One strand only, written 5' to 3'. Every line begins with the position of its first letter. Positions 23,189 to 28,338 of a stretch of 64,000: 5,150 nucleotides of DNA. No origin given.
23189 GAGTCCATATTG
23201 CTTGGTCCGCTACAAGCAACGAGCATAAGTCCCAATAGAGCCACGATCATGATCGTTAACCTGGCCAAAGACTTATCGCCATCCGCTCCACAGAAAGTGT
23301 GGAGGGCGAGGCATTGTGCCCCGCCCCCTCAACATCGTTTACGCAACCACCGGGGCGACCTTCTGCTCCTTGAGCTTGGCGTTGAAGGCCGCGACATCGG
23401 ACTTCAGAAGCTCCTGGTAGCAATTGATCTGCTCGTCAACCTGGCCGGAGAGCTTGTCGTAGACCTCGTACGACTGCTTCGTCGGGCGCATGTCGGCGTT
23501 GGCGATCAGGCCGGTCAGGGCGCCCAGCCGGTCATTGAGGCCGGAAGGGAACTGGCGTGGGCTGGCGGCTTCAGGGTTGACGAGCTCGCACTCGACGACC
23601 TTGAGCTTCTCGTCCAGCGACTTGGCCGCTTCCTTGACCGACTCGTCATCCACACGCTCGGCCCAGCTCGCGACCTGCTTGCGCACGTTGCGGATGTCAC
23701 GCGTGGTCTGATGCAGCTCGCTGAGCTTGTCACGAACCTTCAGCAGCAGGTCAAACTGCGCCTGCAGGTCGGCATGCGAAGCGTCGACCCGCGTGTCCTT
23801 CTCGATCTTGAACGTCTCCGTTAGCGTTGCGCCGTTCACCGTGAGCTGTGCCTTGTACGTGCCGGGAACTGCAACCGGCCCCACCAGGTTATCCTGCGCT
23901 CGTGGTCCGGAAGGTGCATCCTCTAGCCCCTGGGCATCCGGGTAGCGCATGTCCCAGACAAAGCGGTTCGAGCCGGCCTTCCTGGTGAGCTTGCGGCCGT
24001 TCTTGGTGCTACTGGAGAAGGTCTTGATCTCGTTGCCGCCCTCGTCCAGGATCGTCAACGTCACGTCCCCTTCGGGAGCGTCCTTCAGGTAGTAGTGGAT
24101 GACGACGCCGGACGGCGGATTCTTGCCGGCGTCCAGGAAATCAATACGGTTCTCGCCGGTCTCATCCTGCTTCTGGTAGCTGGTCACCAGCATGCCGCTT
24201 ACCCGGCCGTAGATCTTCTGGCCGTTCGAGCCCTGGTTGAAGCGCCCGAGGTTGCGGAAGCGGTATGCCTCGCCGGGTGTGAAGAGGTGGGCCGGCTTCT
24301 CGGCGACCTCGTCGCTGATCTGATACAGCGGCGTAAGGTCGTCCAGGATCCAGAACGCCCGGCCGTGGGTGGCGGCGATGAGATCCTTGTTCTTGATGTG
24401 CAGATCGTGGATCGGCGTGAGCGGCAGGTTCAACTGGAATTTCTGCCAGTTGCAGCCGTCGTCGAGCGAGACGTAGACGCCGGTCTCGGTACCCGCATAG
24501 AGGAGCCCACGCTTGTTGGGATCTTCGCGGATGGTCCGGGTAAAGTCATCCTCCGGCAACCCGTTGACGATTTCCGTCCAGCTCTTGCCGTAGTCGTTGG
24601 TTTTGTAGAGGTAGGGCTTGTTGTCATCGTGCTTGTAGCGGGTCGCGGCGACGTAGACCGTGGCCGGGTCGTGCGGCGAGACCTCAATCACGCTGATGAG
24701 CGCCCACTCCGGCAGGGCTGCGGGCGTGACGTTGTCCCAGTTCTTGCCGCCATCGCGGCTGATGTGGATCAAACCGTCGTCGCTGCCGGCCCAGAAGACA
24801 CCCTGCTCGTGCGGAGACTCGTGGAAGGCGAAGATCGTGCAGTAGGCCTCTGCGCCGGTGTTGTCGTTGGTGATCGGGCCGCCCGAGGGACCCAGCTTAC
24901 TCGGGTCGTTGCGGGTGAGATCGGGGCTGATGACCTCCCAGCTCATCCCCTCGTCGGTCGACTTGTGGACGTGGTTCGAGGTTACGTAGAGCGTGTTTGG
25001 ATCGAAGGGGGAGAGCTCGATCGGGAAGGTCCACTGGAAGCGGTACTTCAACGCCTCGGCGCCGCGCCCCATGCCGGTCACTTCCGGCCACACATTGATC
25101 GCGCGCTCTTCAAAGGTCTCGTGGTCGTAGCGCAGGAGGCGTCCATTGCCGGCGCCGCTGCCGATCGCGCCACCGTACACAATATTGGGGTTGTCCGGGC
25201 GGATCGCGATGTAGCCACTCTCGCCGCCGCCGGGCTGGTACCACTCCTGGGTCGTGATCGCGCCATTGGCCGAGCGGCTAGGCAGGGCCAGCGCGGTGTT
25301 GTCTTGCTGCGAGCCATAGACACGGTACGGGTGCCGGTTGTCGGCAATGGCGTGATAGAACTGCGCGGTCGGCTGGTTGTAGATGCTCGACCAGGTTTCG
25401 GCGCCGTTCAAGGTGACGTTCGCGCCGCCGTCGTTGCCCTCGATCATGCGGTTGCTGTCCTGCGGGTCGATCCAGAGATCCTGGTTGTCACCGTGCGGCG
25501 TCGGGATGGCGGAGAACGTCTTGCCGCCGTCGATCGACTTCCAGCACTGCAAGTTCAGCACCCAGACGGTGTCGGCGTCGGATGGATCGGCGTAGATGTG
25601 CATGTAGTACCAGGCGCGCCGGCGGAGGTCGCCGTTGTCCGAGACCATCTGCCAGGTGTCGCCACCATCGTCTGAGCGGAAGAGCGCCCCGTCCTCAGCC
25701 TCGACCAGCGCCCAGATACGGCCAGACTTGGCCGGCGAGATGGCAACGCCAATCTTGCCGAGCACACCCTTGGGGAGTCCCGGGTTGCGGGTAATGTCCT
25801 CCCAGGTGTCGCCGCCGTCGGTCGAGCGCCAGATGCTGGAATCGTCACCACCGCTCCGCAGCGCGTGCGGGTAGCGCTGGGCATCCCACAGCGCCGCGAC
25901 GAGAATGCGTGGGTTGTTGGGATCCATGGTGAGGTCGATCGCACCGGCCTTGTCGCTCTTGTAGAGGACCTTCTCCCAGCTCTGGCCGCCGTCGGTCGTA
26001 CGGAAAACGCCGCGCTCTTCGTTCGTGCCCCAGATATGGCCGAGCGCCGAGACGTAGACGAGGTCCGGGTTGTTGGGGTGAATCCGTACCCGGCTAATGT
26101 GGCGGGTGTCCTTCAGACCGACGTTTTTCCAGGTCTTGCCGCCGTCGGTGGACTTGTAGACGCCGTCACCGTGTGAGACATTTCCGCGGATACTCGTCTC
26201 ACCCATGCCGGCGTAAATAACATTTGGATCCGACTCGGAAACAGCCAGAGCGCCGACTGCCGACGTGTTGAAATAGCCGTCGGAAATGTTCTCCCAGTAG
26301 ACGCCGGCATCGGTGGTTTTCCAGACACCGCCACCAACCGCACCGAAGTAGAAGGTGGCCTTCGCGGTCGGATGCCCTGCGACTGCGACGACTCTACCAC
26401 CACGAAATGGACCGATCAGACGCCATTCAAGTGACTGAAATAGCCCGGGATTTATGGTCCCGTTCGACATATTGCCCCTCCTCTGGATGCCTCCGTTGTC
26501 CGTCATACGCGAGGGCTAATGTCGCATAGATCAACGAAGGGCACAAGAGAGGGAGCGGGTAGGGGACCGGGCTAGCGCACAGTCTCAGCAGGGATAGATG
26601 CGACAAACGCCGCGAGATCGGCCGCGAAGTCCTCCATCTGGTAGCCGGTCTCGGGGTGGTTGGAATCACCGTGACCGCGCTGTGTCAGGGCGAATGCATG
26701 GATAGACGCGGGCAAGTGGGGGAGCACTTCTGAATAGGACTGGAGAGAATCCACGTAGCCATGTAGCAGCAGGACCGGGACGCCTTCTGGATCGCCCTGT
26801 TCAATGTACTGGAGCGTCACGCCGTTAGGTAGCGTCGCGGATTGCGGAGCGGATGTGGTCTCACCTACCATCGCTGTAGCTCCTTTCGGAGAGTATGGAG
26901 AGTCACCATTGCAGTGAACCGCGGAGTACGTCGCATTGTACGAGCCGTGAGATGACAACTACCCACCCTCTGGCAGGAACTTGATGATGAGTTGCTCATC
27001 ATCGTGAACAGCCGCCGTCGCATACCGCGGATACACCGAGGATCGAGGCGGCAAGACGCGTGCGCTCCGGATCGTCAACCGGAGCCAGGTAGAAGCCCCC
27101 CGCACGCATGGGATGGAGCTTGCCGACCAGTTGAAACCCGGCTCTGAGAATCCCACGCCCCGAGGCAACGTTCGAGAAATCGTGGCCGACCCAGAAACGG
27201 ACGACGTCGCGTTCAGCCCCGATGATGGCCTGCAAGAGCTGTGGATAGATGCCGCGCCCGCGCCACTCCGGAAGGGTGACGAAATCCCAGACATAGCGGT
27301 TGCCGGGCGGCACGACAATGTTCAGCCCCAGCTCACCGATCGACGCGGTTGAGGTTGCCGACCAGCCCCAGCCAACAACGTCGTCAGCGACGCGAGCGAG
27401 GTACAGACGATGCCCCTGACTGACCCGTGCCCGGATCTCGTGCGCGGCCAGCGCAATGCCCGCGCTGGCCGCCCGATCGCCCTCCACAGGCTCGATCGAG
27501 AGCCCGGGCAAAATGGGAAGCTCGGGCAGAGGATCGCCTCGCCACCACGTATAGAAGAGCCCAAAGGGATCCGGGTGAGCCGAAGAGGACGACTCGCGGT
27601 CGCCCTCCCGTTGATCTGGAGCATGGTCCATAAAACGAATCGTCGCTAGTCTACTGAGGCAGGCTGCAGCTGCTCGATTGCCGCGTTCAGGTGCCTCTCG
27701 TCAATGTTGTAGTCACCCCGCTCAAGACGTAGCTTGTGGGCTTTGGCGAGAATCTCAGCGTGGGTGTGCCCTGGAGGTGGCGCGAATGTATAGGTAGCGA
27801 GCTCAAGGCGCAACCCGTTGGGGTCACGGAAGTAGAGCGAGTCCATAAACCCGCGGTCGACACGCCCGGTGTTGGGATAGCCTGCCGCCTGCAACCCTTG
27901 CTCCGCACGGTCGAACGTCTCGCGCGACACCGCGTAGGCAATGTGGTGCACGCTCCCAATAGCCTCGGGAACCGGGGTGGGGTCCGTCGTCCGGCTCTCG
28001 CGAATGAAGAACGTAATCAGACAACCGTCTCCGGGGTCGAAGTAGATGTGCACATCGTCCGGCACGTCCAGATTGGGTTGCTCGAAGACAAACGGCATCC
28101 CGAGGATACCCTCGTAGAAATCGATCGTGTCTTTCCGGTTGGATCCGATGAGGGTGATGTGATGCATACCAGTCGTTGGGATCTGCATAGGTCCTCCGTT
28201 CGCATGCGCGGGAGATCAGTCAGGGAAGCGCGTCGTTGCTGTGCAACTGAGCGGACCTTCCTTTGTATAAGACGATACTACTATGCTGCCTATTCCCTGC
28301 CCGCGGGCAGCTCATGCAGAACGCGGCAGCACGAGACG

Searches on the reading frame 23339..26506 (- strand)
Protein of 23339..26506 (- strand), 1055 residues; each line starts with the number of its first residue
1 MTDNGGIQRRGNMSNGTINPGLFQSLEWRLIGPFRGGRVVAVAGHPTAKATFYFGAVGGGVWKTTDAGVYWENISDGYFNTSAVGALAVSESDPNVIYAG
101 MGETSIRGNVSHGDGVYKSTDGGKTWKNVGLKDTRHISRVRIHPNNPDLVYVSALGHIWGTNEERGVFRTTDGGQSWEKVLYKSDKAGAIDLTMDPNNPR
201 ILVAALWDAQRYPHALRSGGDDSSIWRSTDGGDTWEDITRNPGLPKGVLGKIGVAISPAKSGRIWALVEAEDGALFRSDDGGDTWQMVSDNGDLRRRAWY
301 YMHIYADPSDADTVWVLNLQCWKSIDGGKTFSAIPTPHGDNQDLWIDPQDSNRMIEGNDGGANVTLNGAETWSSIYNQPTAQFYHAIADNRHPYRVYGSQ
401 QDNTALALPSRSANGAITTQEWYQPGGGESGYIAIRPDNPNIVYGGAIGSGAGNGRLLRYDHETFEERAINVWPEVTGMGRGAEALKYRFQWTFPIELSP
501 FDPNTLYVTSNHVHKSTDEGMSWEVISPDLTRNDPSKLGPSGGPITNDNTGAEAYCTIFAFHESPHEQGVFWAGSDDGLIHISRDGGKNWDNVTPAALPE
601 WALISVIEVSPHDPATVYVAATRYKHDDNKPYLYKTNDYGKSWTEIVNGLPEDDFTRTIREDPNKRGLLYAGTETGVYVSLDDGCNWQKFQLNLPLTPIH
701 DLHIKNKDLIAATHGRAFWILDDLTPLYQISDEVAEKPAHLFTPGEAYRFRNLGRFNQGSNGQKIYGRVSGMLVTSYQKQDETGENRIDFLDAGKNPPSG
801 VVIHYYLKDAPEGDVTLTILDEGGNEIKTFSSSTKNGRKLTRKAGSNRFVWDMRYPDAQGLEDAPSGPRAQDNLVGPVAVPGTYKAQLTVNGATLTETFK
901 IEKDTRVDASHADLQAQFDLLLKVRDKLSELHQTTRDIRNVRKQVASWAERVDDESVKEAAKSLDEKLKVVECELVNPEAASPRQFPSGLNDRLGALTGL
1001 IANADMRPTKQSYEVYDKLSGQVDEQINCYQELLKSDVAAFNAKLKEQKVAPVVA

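Call 11: search_protein_families(library=pfam, proteins=[window:23339-26506:-])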
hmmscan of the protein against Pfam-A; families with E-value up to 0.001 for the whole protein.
window:23339-26506:- (1055 aa): 4 families
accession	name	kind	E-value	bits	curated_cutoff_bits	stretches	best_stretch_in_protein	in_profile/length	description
PF15902.12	Sortilin-Vps10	-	3.1e-35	122.3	33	4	116-241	3-115/446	Sortilin, neurotensin receptor 3,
PF02012.26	BNR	-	3.2e-09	35.9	27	0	117-127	1-11/12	BNR/Asp-box repeat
PF13088.12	BNR_2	-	6.9e-09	35.9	31.4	1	512-646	83-201/277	BNR repeat-like domain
PF14870.12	PSII_BNR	-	0.00049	19.9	27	0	156-288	31-140/303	Photosynthesis system II assembly factor YCF48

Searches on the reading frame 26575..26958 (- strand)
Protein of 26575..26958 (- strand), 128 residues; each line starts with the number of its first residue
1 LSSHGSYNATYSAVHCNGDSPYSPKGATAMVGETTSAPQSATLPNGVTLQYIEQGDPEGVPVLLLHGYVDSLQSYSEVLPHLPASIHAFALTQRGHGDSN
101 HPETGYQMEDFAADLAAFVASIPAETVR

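Call 63: search_protein_families(library=pfam, proteins=[window:26575-26958:-], max_evalue=0.01)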
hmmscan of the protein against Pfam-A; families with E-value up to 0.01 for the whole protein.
window:26575-26958:- (128 aa): 3 families
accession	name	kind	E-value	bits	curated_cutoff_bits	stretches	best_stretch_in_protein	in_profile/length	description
PF00561.26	Abhydrolase_1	-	6.6e-08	33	25.8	1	61-124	2-68/245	alpha/beta hydrolase fold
PF12146.15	Hydrolase_4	-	6.1e-07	29.4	27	1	62-124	7-71/239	Serine aminopeptidase, S33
PF12697.13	Abhydrolase_6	-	2.1e-05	25.7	26.3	1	62-122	1-61/217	Alpha/beta hydrolase family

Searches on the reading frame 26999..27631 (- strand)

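Call 12: search_protein_families(library=pfam, proteins=[window:26999-27631:-])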
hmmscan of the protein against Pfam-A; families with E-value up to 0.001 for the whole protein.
window:26999-27631:- (210 aa): 1 family
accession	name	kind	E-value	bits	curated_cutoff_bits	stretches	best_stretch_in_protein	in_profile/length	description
PF00583.31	Acetyltransf_1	-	0.00031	21.4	20.7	1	73-156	32-106/116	Acetyltransferase (GNAT) family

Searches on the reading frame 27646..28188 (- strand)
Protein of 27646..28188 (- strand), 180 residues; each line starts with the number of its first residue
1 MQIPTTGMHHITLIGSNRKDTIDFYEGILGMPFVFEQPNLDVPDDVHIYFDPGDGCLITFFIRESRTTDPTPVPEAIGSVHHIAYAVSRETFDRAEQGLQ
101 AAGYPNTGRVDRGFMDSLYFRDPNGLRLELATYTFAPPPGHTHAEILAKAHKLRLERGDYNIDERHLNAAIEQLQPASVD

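Call 12: search_protein_families(library=pfam, proteins=[window:27646-28188:-])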
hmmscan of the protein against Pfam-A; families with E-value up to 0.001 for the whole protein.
window:27646-28188:- (180 aa): 2 families
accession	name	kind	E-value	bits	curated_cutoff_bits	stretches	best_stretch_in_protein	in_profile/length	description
PF00903.31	Glyoxalase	-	5.4e-15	56.3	20.6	1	8-130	2-121/121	Glyoxalase/Bleomycin resistance protein/Dioxygenase superfamily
PF13669.12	Glyoxalase_4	-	5.7e-05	23.8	27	1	9-108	1-95/109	Glyoxalase/Bleomycin resistance protein/Dioxygenase superfamily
